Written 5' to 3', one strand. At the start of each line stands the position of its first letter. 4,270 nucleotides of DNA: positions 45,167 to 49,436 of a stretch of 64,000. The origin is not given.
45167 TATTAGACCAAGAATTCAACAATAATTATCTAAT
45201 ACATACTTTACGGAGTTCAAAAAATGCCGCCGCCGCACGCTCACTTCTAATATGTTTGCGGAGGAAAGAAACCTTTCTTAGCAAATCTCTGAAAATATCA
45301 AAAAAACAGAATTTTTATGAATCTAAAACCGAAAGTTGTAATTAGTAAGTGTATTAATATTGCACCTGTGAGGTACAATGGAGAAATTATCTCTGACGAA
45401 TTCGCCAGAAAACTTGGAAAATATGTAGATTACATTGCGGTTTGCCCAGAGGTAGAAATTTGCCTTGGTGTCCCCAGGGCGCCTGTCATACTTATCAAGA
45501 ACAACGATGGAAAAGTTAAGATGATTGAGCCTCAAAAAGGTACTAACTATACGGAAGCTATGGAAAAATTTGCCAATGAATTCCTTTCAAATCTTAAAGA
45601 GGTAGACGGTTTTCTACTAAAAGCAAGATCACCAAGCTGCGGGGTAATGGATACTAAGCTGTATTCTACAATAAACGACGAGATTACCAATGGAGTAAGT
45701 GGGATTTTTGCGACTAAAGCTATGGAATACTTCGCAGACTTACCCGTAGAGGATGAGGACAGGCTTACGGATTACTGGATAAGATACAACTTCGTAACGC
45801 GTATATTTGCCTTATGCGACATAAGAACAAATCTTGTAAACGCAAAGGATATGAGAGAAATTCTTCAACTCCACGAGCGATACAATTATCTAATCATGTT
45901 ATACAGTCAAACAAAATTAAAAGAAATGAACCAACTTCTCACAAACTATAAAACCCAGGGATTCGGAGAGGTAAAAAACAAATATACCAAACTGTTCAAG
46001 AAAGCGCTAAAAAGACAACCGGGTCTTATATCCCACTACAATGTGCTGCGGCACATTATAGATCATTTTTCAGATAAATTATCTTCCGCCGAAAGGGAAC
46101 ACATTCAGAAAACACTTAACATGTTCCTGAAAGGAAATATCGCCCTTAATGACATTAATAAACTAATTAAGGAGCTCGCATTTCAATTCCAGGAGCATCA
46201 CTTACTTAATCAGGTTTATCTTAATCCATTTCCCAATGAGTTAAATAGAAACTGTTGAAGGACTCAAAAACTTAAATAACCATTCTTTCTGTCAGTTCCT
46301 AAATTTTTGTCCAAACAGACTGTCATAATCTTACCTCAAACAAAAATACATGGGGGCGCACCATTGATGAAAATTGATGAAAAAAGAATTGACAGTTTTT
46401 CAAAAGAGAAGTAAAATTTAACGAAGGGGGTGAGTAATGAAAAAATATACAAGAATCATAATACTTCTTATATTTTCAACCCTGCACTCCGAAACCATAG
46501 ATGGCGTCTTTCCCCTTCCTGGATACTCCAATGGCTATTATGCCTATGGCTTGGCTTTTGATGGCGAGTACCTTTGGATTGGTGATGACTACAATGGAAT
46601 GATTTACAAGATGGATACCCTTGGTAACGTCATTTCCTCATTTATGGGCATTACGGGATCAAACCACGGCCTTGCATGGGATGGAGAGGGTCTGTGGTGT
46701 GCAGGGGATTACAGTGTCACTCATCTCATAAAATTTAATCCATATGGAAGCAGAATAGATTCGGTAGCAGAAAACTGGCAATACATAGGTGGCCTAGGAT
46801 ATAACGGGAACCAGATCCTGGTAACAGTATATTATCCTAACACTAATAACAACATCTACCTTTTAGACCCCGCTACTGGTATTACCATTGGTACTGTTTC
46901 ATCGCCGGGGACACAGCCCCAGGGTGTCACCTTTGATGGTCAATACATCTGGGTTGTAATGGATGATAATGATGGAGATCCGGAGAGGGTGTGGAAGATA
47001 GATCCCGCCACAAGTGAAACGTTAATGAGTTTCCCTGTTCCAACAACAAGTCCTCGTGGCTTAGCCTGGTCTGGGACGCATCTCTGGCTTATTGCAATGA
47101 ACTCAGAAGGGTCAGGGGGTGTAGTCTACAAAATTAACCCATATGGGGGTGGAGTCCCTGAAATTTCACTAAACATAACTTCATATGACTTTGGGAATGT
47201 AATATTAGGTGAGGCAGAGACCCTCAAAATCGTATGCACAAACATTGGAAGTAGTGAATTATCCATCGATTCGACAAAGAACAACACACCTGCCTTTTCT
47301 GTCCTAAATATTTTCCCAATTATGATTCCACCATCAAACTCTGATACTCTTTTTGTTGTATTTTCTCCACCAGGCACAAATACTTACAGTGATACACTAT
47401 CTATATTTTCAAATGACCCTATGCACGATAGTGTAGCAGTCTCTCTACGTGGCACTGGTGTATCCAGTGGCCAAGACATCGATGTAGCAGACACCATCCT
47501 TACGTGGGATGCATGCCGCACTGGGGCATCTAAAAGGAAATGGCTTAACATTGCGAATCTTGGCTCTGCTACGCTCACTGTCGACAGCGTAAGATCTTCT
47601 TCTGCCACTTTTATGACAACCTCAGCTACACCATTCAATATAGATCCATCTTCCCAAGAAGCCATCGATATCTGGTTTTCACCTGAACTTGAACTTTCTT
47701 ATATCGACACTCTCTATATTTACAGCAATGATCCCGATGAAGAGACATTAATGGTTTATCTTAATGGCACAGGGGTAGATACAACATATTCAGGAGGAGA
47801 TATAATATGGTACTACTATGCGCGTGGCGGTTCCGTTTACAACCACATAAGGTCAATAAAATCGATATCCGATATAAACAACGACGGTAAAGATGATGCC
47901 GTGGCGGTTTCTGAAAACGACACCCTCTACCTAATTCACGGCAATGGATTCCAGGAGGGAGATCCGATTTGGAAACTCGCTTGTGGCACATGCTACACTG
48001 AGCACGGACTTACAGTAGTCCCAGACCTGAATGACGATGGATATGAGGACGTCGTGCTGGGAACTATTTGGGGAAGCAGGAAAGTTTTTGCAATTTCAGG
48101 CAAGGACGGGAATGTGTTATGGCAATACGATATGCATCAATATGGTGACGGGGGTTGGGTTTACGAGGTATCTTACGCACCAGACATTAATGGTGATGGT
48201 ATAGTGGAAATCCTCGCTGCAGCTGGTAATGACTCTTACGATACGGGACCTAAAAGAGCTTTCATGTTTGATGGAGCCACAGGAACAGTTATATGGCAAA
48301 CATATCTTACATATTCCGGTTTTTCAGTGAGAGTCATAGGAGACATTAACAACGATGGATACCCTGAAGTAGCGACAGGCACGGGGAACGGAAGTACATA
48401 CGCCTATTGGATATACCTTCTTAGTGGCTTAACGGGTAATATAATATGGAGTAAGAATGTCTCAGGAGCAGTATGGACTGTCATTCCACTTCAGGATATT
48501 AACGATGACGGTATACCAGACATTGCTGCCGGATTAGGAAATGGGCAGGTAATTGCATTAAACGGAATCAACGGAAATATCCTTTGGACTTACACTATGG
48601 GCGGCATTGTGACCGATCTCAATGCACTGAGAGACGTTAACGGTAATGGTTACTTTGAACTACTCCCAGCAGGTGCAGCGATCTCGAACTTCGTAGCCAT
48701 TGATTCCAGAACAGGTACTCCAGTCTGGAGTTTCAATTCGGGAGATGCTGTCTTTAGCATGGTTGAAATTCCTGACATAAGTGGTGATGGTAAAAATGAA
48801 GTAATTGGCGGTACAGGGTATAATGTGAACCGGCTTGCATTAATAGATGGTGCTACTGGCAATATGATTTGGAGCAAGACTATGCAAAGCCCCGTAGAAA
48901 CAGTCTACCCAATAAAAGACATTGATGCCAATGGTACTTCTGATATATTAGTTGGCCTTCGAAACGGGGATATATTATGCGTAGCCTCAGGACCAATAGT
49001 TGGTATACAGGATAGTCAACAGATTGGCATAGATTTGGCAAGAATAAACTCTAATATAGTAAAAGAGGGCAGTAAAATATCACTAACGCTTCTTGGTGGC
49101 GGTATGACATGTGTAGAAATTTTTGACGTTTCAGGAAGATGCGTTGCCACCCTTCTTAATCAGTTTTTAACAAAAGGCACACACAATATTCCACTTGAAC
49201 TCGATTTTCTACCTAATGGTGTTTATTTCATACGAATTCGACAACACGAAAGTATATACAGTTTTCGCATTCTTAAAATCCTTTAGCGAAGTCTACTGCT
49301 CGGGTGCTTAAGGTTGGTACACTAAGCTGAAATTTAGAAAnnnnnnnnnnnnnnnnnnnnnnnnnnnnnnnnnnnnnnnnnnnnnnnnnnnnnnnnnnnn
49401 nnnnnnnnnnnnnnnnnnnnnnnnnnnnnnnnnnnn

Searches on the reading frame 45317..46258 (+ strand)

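Call 3: search_protein_families(library=pfam, proteins=[window:45317-46258:+], max_evalue=0.01)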
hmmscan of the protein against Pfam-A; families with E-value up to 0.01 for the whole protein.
window:45317-46258:+ (313 aa): 2 families
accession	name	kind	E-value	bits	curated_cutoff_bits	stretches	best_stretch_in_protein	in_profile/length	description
PF04463.17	2-thiour_desulf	-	4e-33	114.8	34.7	1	7-147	1-141/141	2-thiouracil desulfurase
PF08349.16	DUF1722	-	1.9e-26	93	22.5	1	191-306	2-117/117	Protein of unknown function (DUF1722)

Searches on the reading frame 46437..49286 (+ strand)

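Call 3: search_protein_families(library=pfam, proteins=[window:46437-49286:+], max_evalue=0.01)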
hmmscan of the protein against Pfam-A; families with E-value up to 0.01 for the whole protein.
window:46437-49286:+ (949 aa): 13 families
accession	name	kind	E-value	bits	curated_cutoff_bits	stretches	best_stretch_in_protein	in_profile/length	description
PF13360.13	PQQ_2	-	9.2e-15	55.4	27.6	1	550-765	5-194/233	Outer membrane protein assembly factor BamB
PF22073.2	Cep192_D4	-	2.6e-14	53.8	35.5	2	241-341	2-111/112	Cep192 domain 4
PF22544.2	HYDIN_VesB_CFA65-like_Ig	-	3.8e-14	53.2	25.5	2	241-339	1-99/100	HYDIN/CFA65/VesB-like, Ig-like domain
PF23727.1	Beta-prop_FAM234A_B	-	6.3e-14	51.8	26.4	0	547-619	99-167/467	FAM234A/B beta-propeller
PF13517.12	FG-GAP_3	-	2.9e-13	50.6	26.9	4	583-646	1-60/61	FG-GAP-like repeat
PF01839.29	FG-GAP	-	1.5e-12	47.5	22.1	1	634-655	7-30/37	FG-GAP repeat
PF15780.11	ASH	-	1e-10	42.1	27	2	250-332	14-97/98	Abnormal spindle-like microcephaly-assoc'd, ASPM-SPD-2-Hydin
PF25292.1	Beta-prop_CGLA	-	7e-10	39.3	26.8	1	665-720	16-70/316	Lambda-carrageenase beta-propeller domain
PF13570.13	Beta-prop_ACSF4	-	2.8e-09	37.3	133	0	608-723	115-214/329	Beta-alanine-activating enzyme, beta-propeller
PF12371.14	TMEM131_like_N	-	1.2e-06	29.1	28.8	1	249-311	7-70/84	Transmembrane protein 131-like N-terminal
PF07610.17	DUF1573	-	5.7e-06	26.7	26.1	0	244-336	2-93/98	Protein of unknown function (DUF1573)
PF18962.6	Por_Secre_tail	-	8.4e-05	23.2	27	1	889-939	23-67/75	Secretion system C-terminal sorting domain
PF24507.1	Ig_CFAP65_4th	-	0.00014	22.6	27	0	296-341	33-76/76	CFAP65, fourth Ig-like domain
